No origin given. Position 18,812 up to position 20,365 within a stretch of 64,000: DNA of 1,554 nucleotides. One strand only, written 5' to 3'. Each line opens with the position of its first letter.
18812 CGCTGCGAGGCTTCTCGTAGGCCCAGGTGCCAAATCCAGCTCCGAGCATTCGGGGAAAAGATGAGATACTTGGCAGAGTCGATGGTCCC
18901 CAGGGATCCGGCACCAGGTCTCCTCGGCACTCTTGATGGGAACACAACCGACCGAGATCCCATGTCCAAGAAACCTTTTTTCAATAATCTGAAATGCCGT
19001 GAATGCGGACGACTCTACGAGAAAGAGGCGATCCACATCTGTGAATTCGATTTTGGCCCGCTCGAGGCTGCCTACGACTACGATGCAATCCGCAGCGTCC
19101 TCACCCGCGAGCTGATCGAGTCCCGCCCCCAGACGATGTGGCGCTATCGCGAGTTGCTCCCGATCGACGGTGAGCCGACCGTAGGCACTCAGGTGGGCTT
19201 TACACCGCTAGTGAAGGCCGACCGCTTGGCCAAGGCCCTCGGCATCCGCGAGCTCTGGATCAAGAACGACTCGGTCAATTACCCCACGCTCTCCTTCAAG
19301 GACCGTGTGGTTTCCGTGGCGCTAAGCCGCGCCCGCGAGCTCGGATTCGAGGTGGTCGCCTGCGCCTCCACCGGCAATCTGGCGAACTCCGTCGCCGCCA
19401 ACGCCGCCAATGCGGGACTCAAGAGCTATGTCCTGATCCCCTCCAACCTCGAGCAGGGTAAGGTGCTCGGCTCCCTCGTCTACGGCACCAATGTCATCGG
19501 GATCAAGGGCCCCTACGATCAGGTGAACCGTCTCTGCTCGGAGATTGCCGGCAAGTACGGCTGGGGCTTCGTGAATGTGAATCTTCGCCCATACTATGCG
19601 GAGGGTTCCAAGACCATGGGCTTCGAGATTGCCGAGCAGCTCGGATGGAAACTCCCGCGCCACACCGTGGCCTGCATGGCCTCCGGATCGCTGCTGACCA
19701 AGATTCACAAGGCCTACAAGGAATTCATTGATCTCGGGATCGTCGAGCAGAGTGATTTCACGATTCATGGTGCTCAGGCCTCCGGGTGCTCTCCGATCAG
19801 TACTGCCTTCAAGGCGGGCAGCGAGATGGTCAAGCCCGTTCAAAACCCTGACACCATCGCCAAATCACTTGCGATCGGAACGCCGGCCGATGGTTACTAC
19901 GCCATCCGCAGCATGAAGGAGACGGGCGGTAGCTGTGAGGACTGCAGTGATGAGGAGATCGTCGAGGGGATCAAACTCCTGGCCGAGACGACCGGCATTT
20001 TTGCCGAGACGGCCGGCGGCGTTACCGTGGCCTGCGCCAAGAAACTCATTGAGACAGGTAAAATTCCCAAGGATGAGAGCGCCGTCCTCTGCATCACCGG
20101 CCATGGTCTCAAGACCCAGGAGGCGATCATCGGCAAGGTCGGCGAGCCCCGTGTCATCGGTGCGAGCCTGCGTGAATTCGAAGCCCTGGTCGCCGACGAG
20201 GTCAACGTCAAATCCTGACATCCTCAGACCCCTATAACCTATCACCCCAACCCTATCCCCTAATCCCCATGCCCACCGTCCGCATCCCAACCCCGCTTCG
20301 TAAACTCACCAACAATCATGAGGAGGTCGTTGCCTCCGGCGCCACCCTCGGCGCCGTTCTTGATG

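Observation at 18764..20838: SAM-I riboswitch controlling a ThrC-like enzyme, a GG-terminated sulfur-carrier protein and a stand-alone NIL protein: candidate protein-thiocarboxylate route to homocysteine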

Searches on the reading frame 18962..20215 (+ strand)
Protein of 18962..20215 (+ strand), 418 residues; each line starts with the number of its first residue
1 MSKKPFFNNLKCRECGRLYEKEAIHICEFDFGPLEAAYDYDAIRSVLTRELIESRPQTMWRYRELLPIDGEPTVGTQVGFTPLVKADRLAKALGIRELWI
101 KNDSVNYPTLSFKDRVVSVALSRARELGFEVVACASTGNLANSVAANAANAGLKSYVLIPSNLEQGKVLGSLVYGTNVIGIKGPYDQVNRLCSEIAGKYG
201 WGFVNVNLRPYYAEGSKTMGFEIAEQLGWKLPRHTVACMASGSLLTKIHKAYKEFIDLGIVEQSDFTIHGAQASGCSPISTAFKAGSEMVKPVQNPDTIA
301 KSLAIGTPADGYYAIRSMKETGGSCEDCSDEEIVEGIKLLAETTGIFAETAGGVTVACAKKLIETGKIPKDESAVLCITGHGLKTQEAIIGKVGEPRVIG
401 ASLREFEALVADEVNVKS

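Call 3: search_protein_families(library=pfam, proteins=[window:18962-20215:+], max_evalue=0.01)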
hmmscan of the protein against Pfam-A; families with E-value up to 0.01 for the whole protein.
window:18962-20215:+ (418 aa): 2 families
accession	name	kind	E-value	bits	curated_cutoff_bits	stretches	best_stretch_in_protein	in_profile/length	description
PF00291.31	PALP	-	5.4e-68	229.9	35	1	77-380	4-295/295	Pyridoxal-phosphate dependent enzyme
PF05810.19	NinF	-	0.0031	17.8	27.5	1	11-35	1-25/25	NinF protein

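Call 4: search_protein_families(library=ncbifam, proteins=[window:18962-20215:+], max_evalue=0.01)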
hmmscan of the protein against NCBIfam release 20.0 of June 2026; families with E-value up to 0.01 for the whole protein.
window:18962-20215:+ (418 aa): 38 families (the best 25 are shown)
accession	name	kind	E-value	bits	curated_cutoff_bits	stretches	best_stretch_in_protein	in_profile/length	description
NF006050.0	PRK08197.1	equivalog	2.8e-85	286.5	303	1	5-389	4-388/406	threonine synthase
TIGR00260.1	thrC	equivalog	6.1e-83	278.8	167.1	1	59-387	1-340/340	threonine synthase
NF004170.0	PRK05638.1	equivalog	2.4e-57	194.5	421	1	10-386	2-359/442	threonine synthase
NF005035.0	PRK06450.1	equivalog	2.1e-39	135.3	301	1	96-385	65-337/338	threonine synthase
NF006205.0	PRK08329.1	equivalog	7.7e-38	130.4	358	1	10-385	2-346/347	threonine synthase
NF004996.0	PRK06381.1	equivalog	1.9e-32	112.5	266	1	79-381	14-317/319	threonine synthase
TIGR03844.1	cysteate_syn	equivalog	2.9e-21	75.7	324.9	1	10-385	3-382/398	cysteate synthase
TIGR01127.1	ilvA_1Cterm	equivalog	3e-19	69.3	378.75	1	81-359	1-265/380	threonine ammonia-lyase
NF006058.0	PRK08206.1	equivalog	1.1e-14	53.8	276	1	80-365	44-357/402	diaminopropionate ammonia-lyase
NF006390.0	PRK08639.1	equivalog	3.6e-14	52.6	421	1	78-379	23-310/418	threonine ammonia-lyase IlvA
NF005680.0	PRK07476.1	equivalog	3.2e-13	49.3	413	1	76-386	19-314/326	hydroxyectoine utilization dehydratase EutB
NF006389.0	PRK08638.1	equivalog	5.2e-13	48.6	453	1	78-368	25-297/333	bifunctional threonine ammonia-lyase/L-serine ammonia-lyase TdcB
NF005292.0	PRK06815.1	equivalog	6.3e-13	48.5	371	1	75-367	16-295/320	threonine/serine dehydratase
NF006674.0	PRK09224.1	subfamily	8.2e-13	47.9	577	1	81-377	26-308/508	threonine ammonia-lyase IlvA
TIGR01124.1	ilvA_2Cterm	equivalog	9.6e-13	47.5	411.3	1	80-371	17-295/499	threonine ammonia-lyase, biosynthetic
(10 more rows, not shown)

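Call 14: find_homologous_proteins(query=window:18962-20215:+)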
Query window:18962-20215:+ (418 aa): 8000 proteins with E <= 0.001 among 8000 candidates; the best 120 are listed.
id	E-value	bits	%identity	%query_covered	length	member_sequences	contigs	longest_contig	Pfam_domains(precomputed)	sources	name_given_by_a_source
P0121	4.5e-278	940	100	100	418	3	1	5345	PF00291.32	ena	-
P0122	5.9e-269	910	96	100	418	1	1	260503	PF00291.32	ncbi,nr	ncbi:MAG: threonine synthase [Verrucomicrobia bacterium]|nr:threonine synthase [Verrucomicrobiota ba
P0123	2.7e-268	908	96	100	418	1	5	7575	PF00291.32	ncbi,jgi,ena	-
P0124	3.2e-268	908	96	100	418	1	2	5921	PF00291.32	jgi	-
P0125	1.0e-267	906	96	100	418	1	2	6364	PF00291.32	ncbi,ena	-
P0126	2.8e-267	904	95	100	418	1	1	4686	PF00291.32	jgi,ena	jgi:threonine synthase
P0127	1.4e-266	902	94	100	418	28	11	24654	PF00291.32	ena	-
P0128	1.6e-266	902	95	100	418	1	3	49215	PF00291.32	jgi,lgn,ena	jgi:threonine synthase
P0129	1.9e-266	902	95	100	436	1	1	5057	PF00291.32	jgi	jgi:threonine synthase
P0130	4.2e-266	901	95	100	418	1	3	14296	PF00291.32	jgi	-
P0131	5.6e-266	900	95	100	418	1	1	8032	PF00291.32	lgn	-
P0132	1.0e-265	899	94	100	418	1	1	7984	PF00291.32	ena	-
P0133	2.3e-265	898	95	100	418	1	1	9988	PF00291.32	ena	-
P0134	2.9e-265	898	94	100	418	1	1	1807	PF00291.32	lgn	-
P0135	3.8e-265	897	94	100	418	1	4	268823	PF00291.32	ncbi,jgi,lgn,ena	jgi:threonine synthase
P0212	3.2e-231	786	85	98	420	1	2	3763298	PF00291.32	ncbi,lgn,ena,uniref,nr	ncbi:threonine synthase [Terrimicrobium sacchariphilum]|uniref:Threonine synthase n=1 Tax=Terrimicro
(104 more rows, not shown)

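Call 21: search_solved_structures(query=window:18962-20215:+, max_evalue=1e-10, show_alignments=1)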
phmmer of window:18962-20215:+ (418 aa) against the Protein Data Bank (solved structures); distinct sequences matched with E-value up to 1e-10: 5.
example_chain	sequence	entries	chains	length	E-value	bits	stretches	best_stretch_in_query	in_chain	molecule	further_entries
2zsj_A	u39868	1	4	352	6.5e-55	190.1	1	60-399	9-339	Threonine synthase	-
1uim_A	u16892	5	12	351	8.4e-54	186.4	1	55-394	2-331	Threonine Synthase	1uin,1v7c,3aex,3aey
6cgq_A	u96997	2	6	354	1.1e-49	173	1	60-389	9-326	Threonine synthase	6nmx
2d1f_A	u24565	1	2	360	7.9e-45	156.9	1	56-389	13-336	Threonine synthase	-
1e5x_A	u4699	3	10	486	7.1e-34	120.8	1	59-388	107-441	THREONINE SYNTHASE | THREONINE SYNTHASE 1, CHLOROPLASTIC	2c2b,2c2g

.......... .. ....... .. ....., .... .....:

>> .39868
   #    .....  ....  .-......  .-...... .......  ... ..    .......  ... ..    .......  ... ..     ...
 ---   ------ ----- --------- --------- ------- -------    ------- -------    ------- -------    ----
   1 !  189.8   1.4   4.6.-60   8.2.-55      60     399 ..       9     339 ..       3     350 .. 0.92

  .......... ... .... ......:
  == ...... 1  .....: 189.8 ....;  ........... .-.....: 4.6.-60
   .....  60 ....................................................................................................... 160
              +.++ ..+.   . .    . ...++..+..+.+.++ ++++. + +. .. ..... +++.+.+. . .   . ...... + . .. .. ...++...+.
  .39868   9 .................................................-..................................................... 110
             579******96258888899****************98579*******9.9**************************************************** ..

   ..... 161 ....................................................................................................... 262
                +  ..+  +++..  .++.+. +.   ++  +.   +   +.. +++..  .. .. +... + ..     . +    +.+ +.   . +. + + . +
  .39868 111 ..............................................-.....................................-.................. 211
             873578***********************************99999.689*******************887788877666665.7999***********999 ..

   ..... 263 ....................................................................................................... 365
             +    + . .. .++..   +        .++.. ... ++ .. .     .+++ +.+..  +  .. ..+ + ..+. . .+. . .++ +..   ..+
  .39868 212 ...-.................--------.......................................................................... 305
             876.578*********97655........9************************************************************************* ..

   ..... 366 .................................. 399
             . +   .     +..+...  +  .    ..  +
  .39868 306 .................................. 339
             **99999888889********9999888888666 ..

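Call 28: find_encoding_contigs(protein=P0212, flank=6000, max_places=3)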
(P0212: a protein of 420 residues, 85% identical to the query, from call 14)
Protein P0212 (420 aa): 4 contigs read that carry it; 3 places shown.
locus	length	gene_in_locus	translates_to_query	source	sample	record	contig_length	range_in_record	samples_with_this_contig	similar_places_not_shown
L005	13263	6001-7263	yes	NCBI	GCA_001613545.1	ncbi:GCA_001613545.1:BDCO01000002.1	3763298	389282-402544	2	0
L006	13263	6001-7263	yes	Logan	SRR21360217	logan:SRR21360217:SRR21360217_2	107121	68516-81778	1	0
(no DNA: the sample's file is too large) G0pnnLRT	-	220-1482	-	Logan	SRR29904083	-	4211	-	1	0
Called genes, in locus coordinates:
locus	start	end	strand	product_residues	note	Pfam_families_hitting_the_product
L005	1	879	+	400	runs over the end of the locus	PF00364:Biotin_lipoyl, PF00198:2-oxoacid_dh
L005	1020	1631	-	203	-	PF12535:Nudix_N, PF00293:NUDIX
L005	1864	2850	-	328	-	PF03741:TerC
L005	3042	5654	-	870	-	PF02743:dCache_1, PF00512:HisKA, PF02518:HATPase_c, PF00072:Response_reg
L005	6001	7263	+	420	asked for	PF00291:PALP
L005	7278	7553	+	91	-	PF02597:ThiS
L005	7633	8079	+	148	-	-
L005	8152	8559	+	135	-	PF07977:FabA, PF22818:ApeI-like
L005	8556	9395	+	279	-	PF01925:TauE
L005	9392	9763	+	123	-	PF07843:DUF1634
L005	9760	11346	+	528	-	PF05977:MFS_3, PF07690:MFS_1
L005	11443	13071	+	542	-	PF13510:Fer2_4, PF10588:NADH-G_4Fe-4S_3, PF22117:Fer4_Nqo3, PF22151:Fer4_NDSU1, PF00384:Molybdopterin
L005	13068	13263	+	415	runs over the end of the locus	PF00146:NADHdh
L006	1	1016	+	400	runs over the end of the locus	PF00364:Biotin_lipoyl, PF00198:2-oxoacid_dh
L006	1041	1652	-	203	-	PF12535:Nudix_N, PF00293:NUDIX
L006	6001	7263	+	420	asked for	PF00291:PALP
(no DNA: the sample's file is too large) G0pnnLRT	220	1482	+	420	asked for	PF00291:PALP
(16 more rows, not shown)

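Call 33: search_protein_representatives(protein=window:18962-20215:+)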
Query: 418 residues. Proteins with E-value up to 0.001 (for the whole library): 12266; up to 1e-10: 6496; up to 1e-30: 1760. The best 150 are listed.
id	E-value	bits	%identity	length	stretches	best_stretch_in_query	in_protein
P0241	2.2e-148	511.2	57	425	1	4-409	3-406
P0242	1.1e-133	462.8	55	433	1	10-408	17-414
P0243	9.7e-127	439.9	50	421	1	7-411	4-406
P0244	4.2e-126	437.8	52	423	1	12-410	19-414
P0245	7.0e-121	420.6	50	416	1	6-400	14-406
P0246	4.0e-119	414.8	48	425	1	3-399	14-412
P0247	9.2e-116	403.7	52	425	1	10-404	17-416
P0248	9.3e-112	390.5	78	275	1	1-219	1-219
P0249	1.2e-109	383.6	43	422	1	7-413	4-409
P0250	1.7e-108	379.8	66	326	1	59-351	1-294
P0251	2.5e-106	372.7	58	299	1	9-305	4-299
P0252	1.4e-105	370.2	71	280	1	9-232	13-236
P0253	4.7e-104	365.2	45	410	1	9-394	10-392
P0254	1.1e-103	363.9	67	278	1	19-247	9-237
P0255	2.8e-103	362.6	62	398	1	59-341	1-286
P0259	6.7e-100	351.5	62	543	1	133-397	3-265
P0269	5.3e-94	332.1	43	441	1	6-388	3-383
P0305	2.6e-81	290.3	53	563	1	6-258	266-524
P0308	9.8e-81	288.4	45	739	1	10-380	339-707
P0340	4.0e-74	266.6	39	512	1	11-361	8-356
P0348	3.2e-73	263.6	38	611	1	9-411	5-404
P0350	9.8e-73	262.0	39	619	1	7-407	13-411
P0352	1.2e-72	261.7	38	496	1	8-387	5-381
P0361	1.8e-71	257.9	39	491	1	10-396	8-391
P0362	3.6e-71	256.9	40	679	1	9-389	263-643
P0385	8.0e-68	245.9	38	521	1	11-336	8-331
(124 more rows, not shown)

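Call 34: list_cluster_members(proteins=[P0241, P0242, P0243, P0244, P0245, P0246, P0247, P0249, P0253, P0269])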
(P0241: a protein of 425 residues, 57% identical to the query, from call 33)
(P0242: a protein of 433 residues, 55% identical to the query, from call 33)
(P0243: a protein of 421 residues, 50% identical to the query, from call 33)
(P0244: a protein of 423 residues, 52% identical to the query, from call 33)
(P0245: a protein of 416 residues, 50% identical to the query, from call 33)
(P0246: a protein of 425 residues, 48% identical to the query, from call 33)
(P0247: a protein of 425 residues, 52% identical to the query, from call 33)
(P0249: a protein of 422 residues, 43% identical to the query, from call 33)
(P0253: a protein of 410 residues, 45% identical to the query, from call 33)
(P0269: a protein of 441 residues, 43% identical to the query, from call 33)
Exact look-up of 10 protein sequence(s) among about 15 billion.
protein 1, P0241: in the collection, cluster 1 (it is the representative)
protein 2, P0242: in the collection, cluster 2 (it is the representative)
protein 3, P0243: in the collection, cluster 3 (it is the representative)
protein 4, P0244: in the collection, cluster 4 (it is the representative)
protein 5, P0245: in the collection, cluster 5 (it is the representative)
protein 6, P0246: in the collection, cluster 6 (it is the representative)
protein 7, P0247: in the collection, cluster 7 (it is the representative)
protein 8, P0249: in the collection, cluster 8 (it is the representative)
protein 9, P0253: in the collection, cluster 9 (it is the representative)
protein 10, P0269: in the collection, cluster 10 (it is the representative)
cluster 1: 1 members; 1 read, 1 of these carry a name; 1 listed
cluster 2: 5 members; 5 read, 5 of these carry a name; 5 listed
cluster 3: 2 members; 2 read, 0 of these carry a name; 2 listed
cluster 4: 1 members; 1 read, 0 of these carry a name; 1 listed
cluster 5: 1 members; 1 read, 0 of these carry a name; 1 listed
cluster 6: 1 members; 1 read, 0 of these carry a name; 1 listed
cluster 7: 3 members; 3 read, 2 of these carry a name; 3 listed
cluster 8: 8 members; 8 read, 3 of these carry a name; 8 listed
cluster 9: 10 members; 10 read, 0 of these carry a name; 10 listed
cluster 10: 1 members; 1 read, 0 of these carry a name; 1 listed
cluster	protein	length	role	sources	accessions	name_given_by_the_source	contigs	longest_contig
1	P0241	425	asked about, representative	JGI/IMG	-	threonine synthase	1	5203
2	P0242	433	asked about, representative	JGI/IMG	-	threonine synthase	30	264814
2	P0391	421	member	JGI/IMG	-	threonine synthase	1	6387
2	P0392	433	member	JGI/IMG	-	threonine synthase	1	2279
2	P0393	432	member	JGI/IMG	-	threonine synthase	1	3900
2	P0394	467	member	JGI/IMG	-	threonine synthase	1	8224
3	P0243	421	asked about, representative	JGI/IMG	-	-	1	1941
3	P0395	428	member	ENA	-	-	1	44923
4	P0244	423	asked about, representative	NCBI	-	-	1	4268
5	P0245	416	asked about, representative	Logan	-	-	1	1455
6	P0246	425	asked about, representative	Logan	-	-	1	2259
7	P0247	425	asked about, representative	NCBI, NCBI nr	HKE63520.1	MAG TPA: threonine synthase [Micromonosporaceae bacterium] | threonine synthase [Micromonosporaceae bacterium]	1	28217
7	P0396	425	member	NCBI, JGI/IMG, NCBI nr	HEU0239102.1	MAG TPA: threonine synthase [Micromonosporaceae bacterium] | threonine synthase | threonine synthase [Micromonosporaceae bacterium]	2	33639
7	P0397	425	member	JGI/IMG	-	-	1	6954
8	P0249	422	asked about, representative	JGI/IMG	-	threonine synthase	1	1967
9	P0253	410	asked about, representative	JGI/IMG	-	-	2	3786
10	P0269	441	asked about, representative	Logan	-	-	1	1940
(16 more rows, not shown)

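Call 35: search_protein_families(library=pfam, proteins=[P0308, P0362, P0305, P0348, P0350, P0340, P0352, P0361, P0385, P0259], max_evalue=0.001)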
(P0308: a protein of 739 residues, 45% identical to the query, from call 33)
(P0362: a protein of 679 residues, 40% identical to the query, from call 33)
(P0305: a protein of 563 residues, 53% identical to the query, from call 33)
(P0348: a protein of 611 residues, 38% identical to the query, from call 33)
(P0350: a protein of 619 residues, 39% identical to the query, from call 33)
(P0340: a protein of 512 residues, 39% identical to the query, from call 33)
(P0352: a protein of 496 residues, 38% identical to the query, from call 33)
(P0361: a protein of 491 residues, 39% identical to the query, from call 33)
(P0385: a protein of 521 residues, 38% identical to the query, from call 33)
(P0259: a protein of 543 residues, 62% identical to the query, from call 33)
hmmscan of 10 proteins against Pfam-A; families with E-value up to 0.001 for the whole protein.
P0308 (739 aa): 1 family
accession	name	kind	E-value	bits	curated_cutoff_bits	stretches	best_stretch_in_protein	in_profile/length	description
PF00291.31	PALP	-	3.4e-57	194.5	35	1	405-707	5-295/295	Pyridoxal-phosphate dependent enzyme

P0362 (679 aa): 1 family
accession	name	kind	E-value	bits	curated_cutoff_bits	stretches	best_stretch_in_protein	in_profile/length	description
PF00291.31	PALP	-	9e-67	225.9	35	1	335-634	8-295/295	Pyridoxal-phosphate dependent enzyme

P0305 (563 aa): 2 families
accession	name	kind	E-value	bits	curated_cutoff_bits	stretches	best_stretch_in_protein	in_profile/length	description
PF00899.27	ThiF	-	1.6e-46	158.8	28.1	1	15-220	11-183/238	ThiF family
PF00291.31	PALP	-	2.6e-41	142.3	35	1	344-520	5-180/295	Pyridoxal-phosphate dependent enzyme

P0348 (611 aa): 3 families
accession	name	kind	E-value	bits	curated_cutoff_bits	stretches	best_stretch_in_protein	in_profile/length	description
PF00291.31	PALP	-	3.5e-77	260.1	35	1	72-373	1-295/295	Pyridoxal-phosphate dependent enzyme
PF08502.15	LeuA_dimer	-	9.2e-18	64.9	24.9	1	466-601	2-129/131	LeuA allosteric (dimerisation) domain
PF02887.21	PK_C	-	0.00012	22.6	28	0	118-213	8-102/114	Pyruvate kinase, alpha/beta domain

P0350 (619 aa): 2 families
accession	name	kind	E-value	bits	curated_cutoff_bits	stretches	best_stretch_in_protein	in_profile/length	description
PF00291.31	PALP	-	3.2e-75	253.6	35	1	82-384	1-295/295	Pyridoxal-phosphate dependent enzyme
PF08502.15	LeuA_dimer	-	1.6e-27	96.5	24.9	1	477-613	2-130/131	LeuA allosteric (dimerisation) domain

P0340 (512 aa): 1 family
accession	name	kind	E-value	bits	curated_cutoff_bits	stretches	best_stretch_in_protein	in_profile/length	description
PF00291.31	PALP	-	9.1e-68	229.2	35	1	77-359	5-284/295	Pyridoxal-phosphate dependent enzyme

P0352 (496 aa): 2 families
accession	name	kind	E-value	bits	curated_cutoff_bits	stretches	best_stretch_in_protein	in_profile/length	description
PF00291.31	PALP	-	5.1e-69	233.3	35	1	73-374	1-295/295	Pyridoxal-phosphate dependent enzyme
PF03551.20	PadR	-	3.7e-13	49.7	27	1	416-488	1-74/75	Transcriptional regulator PadR-like family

P0361 (491 aa): 2 families
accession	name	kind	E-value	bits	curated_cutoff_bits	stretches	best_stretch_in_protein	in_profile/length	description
PF00291.31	PALP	-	2.7e-69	234.2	35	1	73-375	1-295/295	Pyridoxal-phosphate dependent enzyme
PF03551.20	PadR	-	8.2e-14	51.8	27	1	417-485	1-71/75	Transcriptional regulator PadR-like family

P0385 (521 aa): 1 family
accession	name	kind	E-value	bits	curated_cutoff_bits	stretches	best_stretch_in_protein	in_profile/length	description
PF00291.31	PALP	-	6.2e-60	203.5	35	1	77-333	5-254/295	Pyridoxal-phosphate dependent enzyme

P0259 (543 aa): 1 family
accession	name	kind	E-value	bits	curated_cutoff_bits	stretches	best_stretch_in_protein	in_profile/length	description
PF00291.31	PALP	-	8.3e-48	163.7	35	1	4-249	60-295/295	Pyridoxal-phosphate dependent enzyme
